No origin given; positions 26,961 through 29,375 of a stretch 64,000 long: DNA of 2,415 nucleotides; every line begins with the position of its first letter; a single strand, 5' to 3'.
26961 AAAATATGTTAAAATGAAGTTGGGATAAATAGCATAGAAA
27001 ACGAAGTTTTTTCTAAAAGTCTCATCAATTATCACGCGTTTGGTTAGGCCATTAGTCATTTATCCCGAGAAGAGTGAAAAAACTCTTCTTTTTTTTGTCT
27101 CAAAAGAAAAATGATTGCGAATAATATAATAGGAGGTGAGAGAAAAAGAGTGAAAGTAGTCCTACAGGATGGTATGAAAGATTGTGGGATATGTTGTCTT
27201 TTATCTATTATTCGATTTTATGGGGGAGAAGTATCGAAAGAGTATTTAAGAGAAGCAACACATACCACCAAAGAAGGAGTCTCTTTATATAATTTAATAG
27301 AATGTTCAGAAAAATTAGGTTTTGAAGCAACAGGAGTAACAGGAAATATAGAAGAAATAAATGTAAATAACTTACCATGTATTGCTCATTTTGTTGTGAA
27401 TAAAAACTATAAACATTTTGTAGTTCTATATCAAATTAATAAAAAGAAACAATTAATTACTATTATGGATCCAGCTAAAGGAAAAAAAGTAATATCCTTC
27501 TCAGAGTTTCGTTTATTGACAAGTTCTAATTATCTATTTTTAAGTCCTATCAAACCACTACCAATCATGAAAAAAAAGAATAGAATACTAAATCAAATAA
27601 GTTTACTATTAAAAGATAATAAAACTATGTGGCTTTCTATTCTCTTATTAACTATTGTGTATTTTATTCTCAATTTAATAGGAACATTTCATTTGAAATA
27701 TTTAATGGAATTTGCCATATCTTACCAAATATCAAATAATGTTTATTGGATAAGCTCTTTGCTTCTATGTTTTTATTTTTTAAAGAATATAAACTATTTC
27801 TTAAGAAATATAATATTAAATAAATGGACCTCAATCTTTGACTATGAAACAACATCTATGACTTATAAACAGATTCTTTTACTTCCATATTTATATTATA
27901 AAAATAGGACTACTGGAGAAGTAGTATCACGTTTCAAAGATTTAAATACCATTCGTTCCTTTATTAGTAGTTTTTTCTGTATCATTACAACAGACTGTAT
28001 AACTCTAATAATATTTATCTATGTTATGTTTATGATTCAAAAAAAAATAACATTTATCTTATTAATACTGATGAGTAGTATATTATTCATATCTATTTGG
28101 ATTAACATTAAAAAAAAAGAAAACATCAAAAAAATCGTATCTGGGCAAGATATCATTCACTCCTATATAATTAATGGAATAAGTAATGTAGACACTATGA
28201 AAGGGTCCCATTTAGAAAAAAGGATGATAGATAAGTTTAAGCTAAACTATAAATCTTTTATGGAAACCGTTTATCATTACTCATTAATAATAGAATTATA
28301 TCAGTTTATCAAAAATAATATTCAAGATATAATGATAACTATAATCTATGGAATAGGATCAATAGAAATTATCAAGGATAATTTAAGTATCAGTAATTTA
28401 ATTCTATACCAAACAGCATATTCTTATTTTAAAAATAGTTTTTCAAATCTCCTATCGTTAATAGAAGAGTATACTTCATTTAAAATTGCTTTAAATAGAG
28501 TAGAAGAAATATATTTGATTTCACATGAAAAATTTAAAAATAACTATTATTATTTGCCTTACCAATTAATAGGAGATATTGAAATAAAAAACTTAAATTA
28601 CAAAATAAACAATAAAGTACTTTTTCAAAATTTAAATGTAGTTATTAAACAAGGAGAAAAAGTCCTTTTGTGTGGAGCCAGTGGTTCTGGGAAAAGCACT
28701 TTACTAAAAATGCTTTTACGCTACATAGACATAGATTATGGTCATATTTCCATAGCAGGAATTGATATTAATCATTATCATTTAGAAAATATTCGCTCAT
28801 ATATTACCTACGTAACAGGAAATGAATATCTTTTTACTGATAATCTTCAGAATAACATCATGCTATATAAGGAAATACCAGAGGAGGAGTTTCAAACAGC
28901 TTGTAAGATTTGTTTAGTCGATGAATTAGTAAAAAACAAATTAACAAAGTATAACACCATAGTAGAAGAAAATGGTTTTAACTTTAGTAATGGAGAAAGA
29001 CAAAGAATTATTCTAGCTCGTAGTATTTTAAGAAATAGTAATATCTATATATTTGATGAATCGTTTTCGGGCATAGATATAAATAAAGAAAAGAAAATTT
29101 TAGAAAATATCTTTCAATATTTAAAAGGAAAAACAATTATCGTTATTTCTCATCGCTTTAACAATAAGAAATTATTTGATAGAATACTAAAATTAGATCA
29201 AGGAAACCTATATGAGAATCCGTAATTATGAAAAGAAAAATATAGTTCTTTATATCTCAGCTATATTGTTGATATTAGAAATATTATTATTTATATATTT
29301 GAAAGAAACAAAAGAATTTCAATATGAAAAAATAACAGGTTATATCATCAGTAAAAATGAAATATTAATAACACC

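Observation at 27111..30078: Class II two-peptide bacteriocin cluster with overlooked double-glycine-leader genes and an immunity candidate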

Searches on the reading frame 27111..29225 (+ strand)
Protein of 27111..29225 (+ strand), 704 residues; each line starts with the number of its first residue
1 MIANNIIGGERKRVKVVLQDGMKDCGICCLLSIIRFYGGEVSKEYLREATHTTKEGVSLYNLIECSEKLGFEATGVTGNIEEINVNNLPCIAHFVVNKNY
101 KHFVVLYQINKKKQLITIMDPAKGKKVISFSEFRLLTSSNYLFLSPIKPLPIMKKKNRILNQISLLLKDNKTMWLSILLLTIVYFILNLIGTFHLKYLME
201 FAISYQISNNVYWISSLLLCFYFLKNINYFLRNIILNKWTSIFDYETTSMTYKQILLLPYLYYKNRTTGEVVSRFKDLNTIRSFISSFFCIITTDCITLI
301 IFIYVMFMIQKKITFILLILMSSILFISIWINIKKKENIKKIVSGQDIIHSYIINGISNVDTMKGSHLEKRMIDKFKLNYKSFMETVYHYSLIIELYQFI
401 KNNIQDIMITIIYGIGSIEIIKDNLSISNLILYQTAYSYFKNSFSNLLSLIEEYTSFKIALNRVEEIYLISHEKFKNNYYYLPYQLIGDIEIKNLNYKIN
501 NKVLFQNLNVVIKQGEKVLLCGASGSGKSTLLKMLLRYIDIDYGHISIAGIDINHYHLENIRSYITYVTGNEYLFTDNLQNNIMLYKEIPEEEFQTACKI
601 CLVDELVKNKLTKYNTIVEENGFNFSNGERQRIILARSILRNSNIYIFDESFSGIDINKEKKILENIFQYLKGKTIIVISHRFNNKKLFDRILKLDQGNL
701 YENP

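Call 3: search_protein_families(library=pfam, proteins=[window:27111-29225:+], max_evalue=1)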
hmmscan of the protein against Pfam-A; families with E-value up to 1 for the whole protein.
window:27111-29225:+ (704 aa): 25 families
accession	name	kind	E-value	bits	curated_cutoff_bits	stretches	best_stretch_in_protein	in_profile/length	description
PF03412.21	Peptidase_C39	-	1.2e-31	109.7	22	1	14-144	2-128/133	Peptidase C39 family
PF00005.33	ABC_tran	-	1.2e-22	81.5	25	1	506-652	2-136/137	ABC transporter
PF00664.28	ABC_membrane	-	1.3e-21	77.9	28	1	177-441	4-271/274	ABC transporter transmembrane region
PF03193.22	RsgA_GTPase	-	5.4e-05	23.5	30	1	489-547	81-138/174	RsgA GTPase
PF13479.12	AAA_24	-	7.5e-05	23.1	27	1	516-684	3-132/195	AAA domain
PF13555.12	AAA_29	-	0.00014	22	27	1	500-532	7-39/61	P-loop containing region of AAA domain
PF05673.19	DUF815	-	0.0004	20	23.8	1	488-573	23-107/249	Protein of unknown function (DUF815)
PF20720.3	nSTAND3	-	0.0013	18.9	27.2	1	507-558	9-61/155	Novel STAND NTPase 3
PF13191.12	AAA_16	-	0.0036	18.2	32.6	1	513-546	22-55/167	AAA ATPase domain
PF13238.12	AAA_18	-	0.0049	17.8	29.4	1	518-607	1-81/128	AAA domain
PF12775.13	AAA_7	-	0.0049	16.8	25.8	1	508-540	26-58/181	P-loop containing dynein motor region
PF02463.25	SMC_N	-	0.0065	16.4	40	1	624-695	136-211/220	RecF/RecN/SMC N terminal domain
PF00437.27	T2SSE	-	0.0069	15.5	24.9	1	491-546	120-173/370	Type II/IV secretion system protein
PF13401.12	AAA_22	-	0.0073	17.1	27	1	518-545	8-33/130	AAA domain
PF00004.35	AAA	-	0.0089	16.9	21.2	1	518-559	1-44/131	ATPase family associated with various cellular activities (AAA)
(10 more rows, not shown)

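Call 4: search_protein_families(library=ncbifam, proteins=[window:27111-29225:+], max_evalue=1)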
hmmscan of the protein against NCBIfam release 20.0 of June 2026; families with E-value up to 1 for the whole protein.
window:27111-29225:+ (704 aa): 186 families (the best 25 are shown)
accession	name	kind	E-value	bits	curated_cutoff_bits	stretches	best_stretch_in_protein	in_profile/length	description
TIGR01193.1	bacteriocin_ABC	subfamily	9e-103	345.1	523.85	1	23-702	5-688/708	peptide cleavage/export ABC transporter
TIGR03796.1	NHLM_micro_ABC1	equivalog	4e-98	329.4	853.3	1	13-702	1-691/710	NHLP family bacteriocin export ABC transporter peptidase/permease/ATPase subunit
NF045998.1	cleave_ABC_plasm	equivalog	3.7e-91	306.4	500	1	19-688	2-664/673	Mbov_0121 family peptidase domain-containing ABC transporter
TIGR01846.1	type_I_sec_HlyB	subfamily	9.7e-84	281.9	725.55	1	26-703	1-672/694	type I secretion system permease/ATPase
TIGR03375.1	type_I_sec_LssB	subfamily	3.2e-82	276.9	693.1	1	29-700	6-679/696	type I secretion system permease/ATPase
TIGR03797.1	NHLM_micro_ABC2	equivalog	5.1e-63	213.6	709.4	1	110-702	78-664/686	NHLP bacteriocin export ABC transporter permease/ATPase subunit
TIGR02203.1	MsbA_lipidA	equivalog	1.1e-59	202.5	602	1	195-702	37-548/572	lipid A export permease/ATP-binding protein MsbA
TIGR02204.1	MsbA_rel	hypoth_equivalog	1e-57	196.1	780.4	1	158-702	4-554/576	ABC transporter, permease/ATP-binding protein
NF045513.1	HepA_fam_ABC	equivalog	1.5e-57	195.4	725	1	202-702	85-588/610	heterocyst formation ABC transporter subunit HepA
NF008381.0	PRK11176.1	equivalog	5.6e-54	183.5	867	1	196-702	49-558/582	lipid A ABC transporter ATP-binding protein/permease MsbA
NF010178.0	PRK13657.1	equivalog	2.3e-52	178.2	733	1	250-702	94-549/588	glucan ABC transporter ATP-binding protein/ permease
NF052233.1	CphA_assoc_ABC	equivalog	1.3e-51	175.9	880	1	216-702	234-722/766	cyanophycin metabolism-associated ABC transporter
TIGR01842.1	type_I_sec_PrtD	subfamily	7.1e-49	166.8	510.15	1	169-700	3-531/544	type I secretion system permease/ATPase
TIGR00958.1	3a01208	subfamily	6.2e-48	163.6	874.6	1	157-702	147-693/711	antigen peptide transporter 2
TIGR02857.1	CydD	equivalog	2.6e-47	162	435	2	489-695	321-529/529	thiol reductant ABC exporter subunit CydD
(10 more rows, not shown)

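Call 39: list_cluster_members(proteins=[L032:3337-5418:+, L032:5414-5854:+, L032:5854-5985:+, L032:6153-6329:+, L032:6649-7089:+, L032:2733-3266:+, window:27150-29222:+, window:30420-30857:+, window:31152-32300:+, window:26061-26903:+])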
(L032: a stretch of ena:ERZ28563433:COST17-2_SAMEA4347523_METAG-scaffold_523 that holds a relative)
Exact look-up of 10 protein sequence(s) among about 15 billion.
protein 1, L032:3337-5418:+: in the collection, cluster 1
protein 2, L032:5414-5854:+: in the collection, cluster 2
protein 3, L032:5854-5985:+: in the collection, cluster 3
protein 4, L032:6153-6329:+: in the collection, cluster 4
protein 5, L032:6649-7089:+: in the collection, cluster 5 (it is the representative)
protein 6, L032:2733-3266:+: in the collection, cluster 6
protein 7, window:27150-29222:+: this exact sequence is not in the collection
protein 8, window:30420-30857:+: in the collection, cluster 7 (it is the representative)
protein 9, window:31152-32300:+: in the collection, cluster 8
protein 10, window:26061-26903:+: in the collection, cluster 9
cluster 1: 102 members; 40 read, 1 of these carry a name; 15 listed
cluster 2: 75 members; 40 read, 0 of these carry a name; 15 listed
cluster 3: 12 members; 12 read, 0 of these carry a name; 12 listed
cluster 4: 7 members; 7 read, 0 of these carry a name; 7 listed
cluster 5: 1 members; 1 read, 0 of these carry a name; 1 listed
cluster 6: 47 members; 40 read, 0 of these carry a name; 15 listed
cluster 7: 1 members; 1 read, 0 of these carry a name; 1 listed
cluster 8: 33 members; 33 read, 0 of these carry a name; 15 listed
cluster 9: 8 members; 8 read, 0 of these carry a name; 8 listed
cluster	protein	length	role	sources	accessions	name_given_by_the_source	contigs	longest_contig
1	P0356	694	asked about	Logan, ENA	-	-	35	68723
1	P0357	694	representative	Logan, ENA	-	-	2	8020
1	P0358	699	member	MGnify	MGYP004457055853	CR=1 FL=1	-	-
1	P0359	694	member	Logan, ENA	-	-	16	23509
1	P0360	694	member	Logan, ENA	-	-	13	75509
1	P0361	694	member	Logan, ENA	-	-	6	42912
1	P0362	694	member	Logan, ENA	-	-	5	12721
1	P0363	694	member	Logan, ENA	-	-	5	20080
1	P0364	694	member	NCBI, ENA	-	-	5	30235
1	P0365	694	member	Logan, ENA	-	-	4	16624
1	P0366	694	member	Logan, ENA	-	-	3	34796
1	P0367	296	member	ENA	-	-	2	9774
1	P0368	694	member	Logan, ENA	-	-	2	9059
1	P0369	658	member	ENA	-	-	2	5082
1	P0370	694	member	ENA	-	-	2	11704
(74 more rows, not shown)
